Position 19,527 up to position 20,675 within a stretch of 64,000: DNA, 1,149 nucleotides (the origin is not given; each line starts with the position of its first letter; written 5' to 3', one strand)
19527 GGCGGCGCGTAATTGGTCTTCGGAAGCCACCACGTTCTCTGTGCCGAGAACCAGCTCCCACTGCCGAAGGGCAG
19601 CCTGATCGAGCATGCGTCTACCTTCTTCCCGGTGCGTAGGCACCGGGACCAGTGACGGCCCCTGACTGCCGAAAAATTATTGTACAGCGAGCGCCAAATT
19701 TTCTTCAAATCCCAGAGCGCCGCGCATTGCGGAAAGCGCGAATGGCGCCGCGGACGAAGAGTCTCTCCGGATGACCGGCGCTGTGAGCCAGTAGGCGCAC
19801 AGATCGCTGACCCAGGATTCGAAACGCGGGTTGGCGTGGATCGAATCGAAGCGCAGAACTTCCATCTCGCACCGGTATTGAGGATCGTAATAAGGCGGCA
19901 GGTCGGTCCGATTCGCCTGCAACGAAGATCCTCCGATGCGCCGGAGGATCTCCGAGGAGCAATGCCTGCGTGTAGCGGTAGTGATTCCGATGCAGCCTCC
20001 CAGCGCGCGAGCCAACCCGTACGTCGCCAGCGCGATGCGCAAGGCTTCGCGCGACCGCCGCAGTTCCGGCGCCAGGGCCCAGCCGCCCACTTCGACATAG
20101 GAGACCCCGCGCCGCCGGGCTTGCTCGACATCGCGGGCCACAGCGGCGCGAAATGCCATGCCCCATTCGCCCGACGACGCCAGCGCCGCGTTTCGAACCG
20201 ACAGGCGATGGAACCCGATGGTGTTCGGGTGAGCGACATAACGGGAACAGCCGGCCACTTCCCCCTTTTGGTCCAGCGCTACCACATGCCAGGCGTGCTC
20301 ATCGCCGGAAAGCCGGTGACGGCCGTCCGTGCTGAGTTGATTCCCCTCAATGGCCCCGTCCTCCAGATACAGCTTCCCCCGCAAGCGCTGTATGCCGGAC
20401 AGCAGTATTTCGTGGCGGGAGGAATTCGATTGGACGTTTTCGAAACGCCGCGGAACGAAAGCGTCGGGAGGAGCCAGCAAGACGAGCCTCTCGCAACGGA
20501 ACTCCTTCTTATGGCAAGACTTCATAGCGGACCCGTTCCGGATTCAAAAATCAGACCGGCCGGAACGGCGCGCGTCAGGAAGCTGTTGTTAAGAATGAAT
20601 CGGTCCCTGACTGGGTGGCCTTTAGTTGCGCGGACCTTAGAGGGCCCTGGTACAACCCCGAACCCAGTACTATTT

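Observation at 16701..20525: Compact three-gene operon: N-acyl synthase-like, FAD-linked oxidase, UDP-glycosyltransferase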

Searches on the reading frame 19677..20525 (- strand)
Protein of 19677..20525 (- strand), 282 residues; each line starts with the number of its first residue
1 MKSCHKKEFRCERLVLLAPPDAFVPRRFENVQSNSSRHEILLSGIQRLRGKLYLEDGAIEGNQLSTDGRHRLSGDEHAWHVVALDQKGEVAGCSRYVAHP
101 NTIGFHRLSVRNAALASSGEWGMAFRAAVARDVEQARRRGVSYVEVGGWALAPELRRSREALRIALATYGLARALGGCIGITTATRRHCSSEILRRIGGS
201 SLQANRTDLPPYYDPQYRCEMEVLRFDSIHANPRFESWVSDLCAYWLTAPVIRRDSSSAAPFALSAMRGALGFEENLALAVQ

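Call 6: search_protein_families(library=pfam, proteins=[window:19677-20525:-], max_evalue=1)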
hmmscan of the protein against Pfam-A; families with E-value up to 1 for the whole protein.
window:19677-20525:- (282 aa): 1 family
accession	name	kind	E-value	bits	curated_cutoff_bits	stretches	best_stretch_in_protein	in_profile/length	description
PF21926.2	FeeM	-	0.0022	18.2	27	1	120-174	57-111/158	N-acyl amino acid synthase FeeM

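Call 7: search_protein_families(library=ncbifam, proteins=[window:19677-20525:-], max_evalue=1)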
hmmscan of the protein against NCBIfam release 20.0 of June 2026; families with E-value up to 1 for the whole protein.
window:19677-20525:- (282 aa): 0 families

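Call 11: find_homologous_proteins(query=window:19677-20525:-, max_evalue=0.001)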
Query window:19677-20525:- (282 aa): 1434 proteins with E <= 0.001 among 8000 candidates; the best 120 are listed.
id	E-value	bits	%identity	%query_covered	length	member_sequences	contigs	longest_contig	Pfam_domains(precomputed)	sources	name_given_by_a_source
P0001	7.8e-175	598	100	95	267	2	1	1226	-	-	-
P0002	1.9e-134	465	74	100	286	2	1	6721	-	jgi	jgi:hypothetical protein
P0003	2.9e-130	452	72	100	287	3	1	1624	-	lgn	-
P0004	1.7e-129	449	70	100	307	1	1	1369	-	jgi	jgi:hypothetical protein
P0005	2.6e-129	449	72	100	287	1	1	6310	-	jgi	jgi:hypothetical protein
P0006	7.3e-129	447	70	100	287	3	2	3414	-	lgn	-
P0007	9.7e-129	447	69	100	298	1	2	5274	-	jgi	jgi:hypothetical protein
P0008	9.0e-128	443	67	100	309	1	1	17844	-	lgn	-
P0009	7.5e-127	440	70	99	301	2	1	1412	-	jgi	jgi:hypothetical protein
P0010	2.6e-124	432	64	100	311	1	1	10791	-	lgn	-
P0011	1.1e-122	427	73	90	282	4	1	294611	-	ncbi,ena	-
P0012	1.8e-121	423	61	100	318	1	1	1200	-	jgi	jgi:hypothetical protein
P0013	1.9e-121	423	68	100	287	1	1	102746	-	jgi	jgi:hypothetical protein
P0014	2.8e-114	399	70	91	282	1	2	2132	-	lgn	-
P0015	3.7e-108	379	65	88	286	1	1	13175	-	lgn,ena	-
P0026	2.6e-96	340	57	96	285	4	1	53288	PF21926.3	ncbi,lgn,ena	-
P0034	1.1e-92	328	60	87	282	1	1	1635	PF21926.3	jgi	jgi:hypothetical protein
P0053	3.6e-90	320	58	88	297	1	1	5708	PF21926.3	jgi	jgi:hypothetical protein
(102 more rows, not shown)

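Call 13: find_related_loci(query=A1, collection=genome_contigs, flank=8000)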
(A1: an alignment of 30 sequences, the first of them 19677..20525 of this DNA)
Query A1 (282 aa) in genome_contigs; peptide patterns used: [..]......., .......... (x = any residue, [..] = any of these).
128 stretches matched a pattern; 100 encode a relative of the query (tblastn E <= 1e-3); the best 80 are kept; 79 distinct loci.
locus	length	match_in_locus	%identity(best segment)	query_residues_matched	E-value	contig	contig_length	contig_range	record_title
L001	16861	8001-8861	72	1-282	7e-135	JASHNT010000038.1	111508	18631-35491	MAG: Bryobacteraceae bacterium isolate JOPF004 JOPF_N14C_contig_78509, whole genome shotgun sequence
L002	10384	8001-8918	66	1-282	6e-129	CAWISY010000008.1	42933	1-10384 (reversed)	MAG: Bryobacterales bacterium isolate MFD03044.bin.2.26 genome assembly, contig: contig_22275, whole genome shotgun sequ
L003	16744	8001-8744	63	13-260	1e-102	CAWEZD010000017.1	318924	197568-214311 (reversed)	MAG: Bryobacterales bacterium isolate MFD09222.bin.1.124 genome assembly, contig: contig_85590, whole genome shotgun seq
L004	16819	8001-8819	57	13-282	1e-99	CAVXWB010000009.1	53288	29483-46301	MAG: Bryobacterales bacterium isolate MFD04752.bin.3.3 genome assembly, contig: contig_10538, whole genome shotgun seque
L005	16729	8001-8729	62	13-255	2e-98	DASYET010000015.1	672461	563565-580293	MAG TPA_asm: Bryobacteraceae bacterium isolate SMAG_U4994 k141_3080756, whole genome shotgun sequence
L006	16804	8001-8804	56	13-282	6e-96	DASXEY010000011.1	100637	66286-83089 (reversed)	MAG TPA_asm: Bryobacteraceae bacterium isolate SMAG_U5124 k141_280275, whole genome shotgun sequence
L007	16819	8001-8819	55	13-281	4e-93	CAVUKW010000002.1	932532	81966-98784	MAG: Terriglobia bacterium isolate MFD06435.bin.2.63 genome assembly, contig: contig_17005, whole genome shotgun sequenc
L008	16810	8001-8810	55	13-281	4e-89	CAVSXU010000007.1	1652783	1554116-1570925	MAG: Terriglobia bacterium isolate MFD05521.bin.2.210 genome assembly, contig: contig_38408, whole genome shotgun sequen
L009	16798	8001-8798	51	1-281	8e-88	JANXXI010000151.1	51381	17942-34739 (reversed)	MAG: Acidobacteria bacterium isolate GL140_2_metabat_67_sub GL140_2_k141_2011781, whole genome shotgun sequence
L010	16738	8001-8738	55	7-252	1e-87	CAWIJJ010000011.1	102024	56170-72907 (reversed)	MAG: Bryobacterales bacterium isolate MFD04944.bin.2.159 genome assembly, contig: contig_43224, whole genome shotgun seq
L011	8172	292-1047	52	7-258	6e-86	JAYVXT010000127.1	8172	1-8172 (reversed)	MAG: Bryobacterales bacterium isolate GL85_DN_metabinner_10 GL85_DN_metabinner_10_126, whole genome shotgun sequence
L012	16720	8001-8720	54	13-252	4e-85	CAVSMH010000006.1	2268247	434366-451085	MAG: Bryobacterales bacterium isolate MFD04944.bin.1.225 genome assembly, contig: contig_17899, whole genome shotgun seq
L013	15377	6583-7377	50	1-265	4e-85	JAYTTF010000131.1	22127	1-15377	MAG: Bryobacterales bacterium isolate GFS_5321 GFS_5321_130, whole genome shotgun sequence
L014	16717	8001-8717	52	15-253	4e-84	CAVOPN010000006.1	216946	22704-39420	MAG: Bryobacterales bacterium isolate MFD10064.bin.1.78 genome assembly, contig: contig_2180, whole genome shotgun seque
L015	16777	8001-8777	51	12-270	6e-84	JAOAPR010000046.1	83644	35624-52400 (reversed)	MAG: Bryobacterales bacterium isolate RYN_19 scaffold_2603479, whole genome shotgun sequence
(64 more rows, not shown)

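Call 16: search_protein_families(library=pfam, alignment_id=A1, max_evalue=0.1)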
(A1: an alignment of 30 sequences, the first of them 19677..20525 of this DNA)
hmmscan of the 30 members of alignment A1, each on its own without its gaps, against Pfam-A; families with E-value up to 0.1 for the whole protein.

A. member 1, window:19677-20525:- (282 aa): 1 family
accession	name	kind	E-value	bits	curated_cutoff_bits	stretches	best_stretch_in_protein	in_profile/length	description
PF21926.2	FeeM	-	0.0022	18.2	27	0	120-174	57-111/158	N-acyl amino acid synthase FeeM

B. families by the number of members that match (of 30 scanned): 5 families
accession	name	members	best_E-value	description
PF21926.2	FeeM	16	3.2e-05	N-acyl amino acid synthase FeeM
PF11981.13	DUF3482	2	0.0097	Domain of unknown function (DUF3482)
PF00129.23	MHC_I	1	0.029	Class I Histocompatibility antigen, domains alpha 1 and 2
PF04686.18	SsgA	1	0.055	Streptomyces sporulation and cell division protein, SsgA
PF13444.12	Acetyltransf_5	1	0.082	Acetyltransferase (GNAT) domain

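Call 17: search_solved_structures(query=A1, max_evalue=10, show_alignments=2)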
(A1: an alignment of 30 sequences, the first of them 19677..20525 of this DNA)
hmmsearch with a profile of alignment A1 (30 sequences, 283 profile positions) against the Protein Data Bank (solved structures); distinct sequences matched with E-value up to 10: 88 (the best 60 are shown).
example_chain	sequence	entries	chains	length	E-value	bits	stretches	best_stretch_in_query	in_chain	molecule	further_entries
3fol_A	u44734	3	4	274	0.026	17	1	209-259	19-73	MHC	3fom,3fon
1c16_A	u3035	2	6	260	0.078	15.4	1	217-247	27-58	MHC-LIKE PROTEIN T22 | H2-T22 protein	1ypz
1r3h_A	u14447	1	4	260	0.083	15.3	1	217-247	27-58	MHC H2-TL-T10-129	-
6wl2_A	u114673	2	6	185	0.11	14.9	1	210-239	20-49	H-2 class I histocompatibility antigen, K-B alpha chain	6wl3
2e7l_E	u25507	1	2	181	0.11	14.9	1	207-242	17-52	H-2 class I histocompatibility antigen, L-D alpha chain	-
6wl4_A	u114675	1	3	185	0.16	14.4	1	210-238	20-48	H-2 class I histocompatibility antigen, K-B alpha chain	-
6l9k_A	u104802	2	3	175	0.16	14.3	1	210-242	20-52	H2-Ld a1a2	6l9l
3ery_A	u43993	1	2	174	0.17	14.3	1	210-242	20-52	H-2 class I histocompatibility antigen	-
3e2h_A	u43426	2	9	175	0.17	14.3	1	210-242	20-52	H-2 class I histocompatibility antigen, L-D alpha chain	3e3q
2oi9_A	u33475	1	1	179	0.17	14.3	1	210-242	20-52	Major Histocompatibility Complex protein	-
3tf7_E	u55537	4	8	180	0.18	14.2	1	210-242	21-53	H2-Ld SBM2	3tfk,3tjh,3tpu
4ms8_A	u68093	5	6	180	0.18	14.2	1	210-242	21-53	H-2 class I histocompatibility antigen, L-D alpha chain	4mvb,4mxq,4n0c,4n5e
4nhu_E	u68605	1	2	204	0.18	14.2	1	210-242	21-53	H-2 class I histocompatibility antigen, L-D alpha chain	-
8d5q_C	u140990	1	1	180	0.18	14.2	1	210-242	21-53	H-2 class I histocompatibility antigen, L-D alpha chain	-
8tq4_A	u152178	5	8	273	0.28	13.6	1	210-240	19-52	H2 class I histocompatibility antigen D-d alpha chain (H2-Dd) | H-2 class I histocompatibility antigen, D-D alpha chain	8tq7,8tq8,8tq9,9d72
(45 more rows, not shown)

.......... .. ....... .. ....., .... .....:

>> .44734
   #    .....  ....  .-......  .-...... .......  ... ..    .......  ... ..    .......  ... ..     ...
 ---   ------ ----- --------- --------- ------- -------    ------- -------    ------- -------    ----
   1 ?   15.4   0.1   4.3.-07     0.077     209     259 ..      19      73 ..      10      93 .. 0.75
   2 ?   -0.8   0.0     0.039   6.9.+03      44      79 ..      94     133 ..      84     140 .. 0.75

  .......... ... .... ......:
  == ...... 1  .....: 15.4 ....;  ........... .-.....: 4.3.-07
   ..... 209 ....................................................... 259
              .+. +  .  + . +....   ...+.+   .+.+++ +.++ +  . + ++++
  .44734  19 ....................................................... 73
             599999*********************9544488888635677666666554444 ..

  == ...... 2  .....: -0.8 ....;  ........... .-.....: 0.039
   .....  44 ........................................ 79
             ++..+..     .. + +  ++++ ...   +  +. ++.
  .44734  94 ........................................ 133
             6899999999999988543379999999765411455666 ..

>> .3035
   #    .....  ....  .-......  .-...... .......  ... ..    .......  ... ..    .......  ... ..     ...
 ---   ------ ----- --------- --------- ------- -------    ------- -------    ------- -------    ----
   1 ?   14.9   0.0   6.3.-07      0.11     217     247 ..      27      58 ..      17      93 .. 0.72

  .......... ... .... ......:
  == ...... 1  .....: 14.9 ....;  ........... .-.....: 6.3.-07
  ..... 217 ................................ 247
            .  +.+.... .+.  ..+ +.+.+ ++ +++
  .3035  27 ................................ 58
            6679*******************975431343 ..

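Call 26: predict_structure(alignment_id=A1)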
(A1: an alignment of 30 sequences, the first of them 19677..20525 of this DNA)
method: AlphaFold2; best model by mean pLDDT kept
length: 282 residues; sequences in the alignment: 30
mean_pLDDT: 87.9   pTM: 0.83
mean pLDDT of the five models: 87.9, 87.5, 87.2, 86.7, 86.4
residues with pLDDT >= 90: 212; 70-90: 33; 50-70: 7; < 50: 30
segments of 3 or more residues with pLDDT < 50: 1-6, 260-282
pLDDT, mean of each block of 10 residues (from residue 1): 48 90 94 96 97 92 96 93 95 95 93 94 96 96 95 86 95 96 90 94 92 91 95 95 96 76 45 48 42
secondary structure, 60 per line:
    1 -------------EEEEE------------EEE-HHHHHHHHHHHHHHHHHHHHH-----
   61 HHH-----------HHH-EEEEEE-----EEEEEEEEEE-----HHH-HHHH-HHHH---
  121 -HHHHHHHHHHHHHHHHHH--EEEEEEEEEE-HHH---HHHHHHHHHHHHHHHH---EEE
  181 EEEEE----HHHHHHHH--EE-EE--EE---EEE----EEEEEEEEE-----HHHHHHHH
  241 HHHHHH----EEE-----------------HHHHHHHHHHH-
elements in order: E14-18 E31-33 H35-55 E79-84 E90-99 H109-112 H114-117 H122-139 E142-151 H159-174 E178-185 H190-197 E212-214 E219-227 H233-246 E251-253 H271-281

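Call 29: fold_search(model_id=the predicted structure, library=pdb)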
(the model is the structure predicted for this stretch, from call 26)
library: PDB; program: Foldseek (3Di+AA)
matches with E <= 10: 719; with E <= 0.001: 40
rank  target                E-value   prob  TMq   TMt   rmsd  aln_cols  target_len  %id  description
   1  5w8g                  4.6e-07  1.00  0.50  0.64   5.6       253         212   13  The structure of a COA-dependent acyl-homoserine lactone synthase, BjaI, with SAH (released 2017-08-23)
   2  5w8e                  4.6e-07  1.00  0.50  0.64   5.2       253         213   14  The structure of a CoA-dependent acyl-homoserine lactone synthase, BjaI, with the adduct of SAH and IV-CoA (released 2017-08-23)
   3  5w8c                  5.5e-07  1.00  0.51  0.65   5.5       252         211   13  The structure of a COA-dependent acyl-homoserine lactone synthase, BjaI, with MTA and isovaleryl-CoA (released 2017-08-23)
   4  5w8a                  7.5e-07  1.00  0.51  0.65   5.2       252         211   13  The structure of a COA-dependent acyl-homoserine lactone synthase, BjaI, with SAM and isopentyl-CoA (released 2017-08-23)
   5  6wn0_B                4.2e-06  1.00  0.50  0.63   6.3       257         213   13  The structure of a CoA-dependent acyl-homoserine lactone synthase, RpaI, with the adduct of SAH and p-coumaroyl CoA (released 2020-05-13)
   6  3p2h                  6.9e-06  1.00  0.47  0.68   5.2       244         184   14  Crystal structure of TofI in a ternary complex with an inhibitor and MTA (released 2011-07-06)
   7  6wns                  1.6e-05  1.00  0.49  0.67   5.5       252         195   16  The structure of a CoA-dependent acyl-homoserine lactone synthase, MesI (released 2020-05-13)
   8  6wn0_A                1.8e-05  1.00  0.49  0.63   6.3       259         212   14  The structure of a CoA-dependent acyl-homoserine lactone synthase, RpaI, with the adduct of SAH and p-coumaroyl CoA (released 2020-05-13)
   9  1ro5                  5.6e-05  1.00  0.40  0.55   6.4       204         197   16  Crystal Structure of the AHL Synthase LasI (released 2004-08-24)
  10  2g0b_D                6.7e-05  1.00  0.44  0.64   6.3       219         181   11  The structure of FeeM, an N-acyl amino acid synthase from uncultured soil microbes (released 2006-09-26)
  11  3p2f                  9.6e-05  1.00  0.44  0.67   5.9       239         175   14  Crystal structure of TofI in an apo form (released 2011-07-06)
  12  4jxq_A                2.1e-04  1.00  0.32  0.46   7.4       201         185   15  Crystal structure of a GNAT superfamily phosphinothricin acetyltransferase (Pat) from Sinorhizobium meliloti 1021 (released 2013-05-08)
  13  1k4j                  2.5e-04  1.00  0.38  0.54   6.9       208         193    9  Crystal Structure of the Acyl-homoserinelactone Synthase EsaI Complexed with Rhenate (released 2002-04-17)
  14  2g0b_C                2.7e-04  1.00  0.44  0.63   5.5       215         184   12  The structure of FeeM, an N-acyl amino acid synthase from uncultured soil microbes (released 2006-09-26)
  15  7ciw                  2.8e-04  1.00  0.32  0.40  10.4       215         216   17  Crystal Structure of Agmatine N-Acetyltransferase mutant S171A in complex with Ac-Agm and CoA (released 2021-07-21)
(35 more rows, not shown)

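Call 74: search_protein_representatives(alignment_id=A1)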
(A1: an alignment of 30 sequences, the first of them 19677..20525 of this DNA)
Query: 30 sequences, 283 profile positions. Proteins with E-value up to 0.001 (for the whole library): 825; up to 1e-10: 660; up to 1e-30: 369. The best 150 are listed.
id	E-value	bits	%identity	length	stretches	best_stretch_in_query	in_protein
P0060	1.5e-114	398.4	-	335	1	12-261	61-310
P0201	4.6e-103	360.7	-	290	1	11-264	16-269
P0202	5.3e-103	360.5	-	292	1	1-254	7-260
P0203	1.1e-102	359.4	-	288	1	10-279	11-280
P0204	4.2e-99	347.7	-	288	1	7-273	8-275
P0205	4.9e-97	340.9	-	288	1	1-267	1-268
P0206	6.2e-97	340.6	-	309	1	8-256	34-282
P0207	4.6e-96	337.7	-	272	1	1-260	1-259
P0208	4.9e-96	337.7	-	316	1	9-260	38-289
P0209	1.3e-95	336.2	-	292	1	8-260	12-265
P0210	1.6e-95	336.0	-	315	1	8-262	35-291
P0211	1.7e-95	335.8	-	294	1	10-260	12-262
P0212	1.0e-94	333.3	-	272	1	8-255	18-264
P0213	1.2e-94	333.1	-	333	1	6-265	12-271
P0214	3.1e-93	328.5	-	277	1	1-263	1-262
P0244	9.7e-81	287.5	-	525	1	9-257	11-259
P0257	1.5e-77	277.0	-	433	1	8-258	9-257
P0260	5.8e-77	275.1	-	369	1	34-257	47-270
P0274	1.9e-73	263.5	-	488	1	12-261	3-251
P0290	1.7e-69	250.6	-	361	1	12-252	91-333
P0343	8.8e-58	212.1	-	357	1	4-265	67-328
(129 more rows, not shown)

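Call 75: search_protein_families(library=pfam, proteins=[P0244, P0274, P0257, P0260, P0290, P0343], max_evalue=0.01)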
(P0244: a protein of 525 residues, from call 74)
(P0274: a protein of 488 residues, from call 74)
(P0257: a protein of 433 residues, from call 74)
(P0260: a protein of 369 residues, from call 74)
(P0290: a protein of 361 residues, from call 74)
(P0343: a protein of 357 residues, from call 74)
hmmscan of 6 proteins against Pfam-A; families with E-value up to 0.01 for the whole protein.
P0244 (525 aa): 0 families

P0274 (488 aa): 0 families

P0257 (433 aa): 0 families

P0260 (369 aa): 3 families
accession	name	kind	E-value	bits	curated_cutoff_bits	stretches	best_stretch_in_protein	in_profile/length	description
PF01863.23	YgjP-like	-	2.1e-16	61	26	1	1-47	160-206/207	YgjP-like, metallopeptidase domain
PF00765.23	Autoind_synth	-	0.0024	17.9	24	1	52-118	7-72/183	Autoinducer synthase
PF13444.12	Acetyltransf_5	-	0.0028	18.7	22.4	1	61-116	1-56/102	Acetyltransferase (GNAT) domain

P0290 (361 aa): 0 families

P0343 (357 aa): 0 families
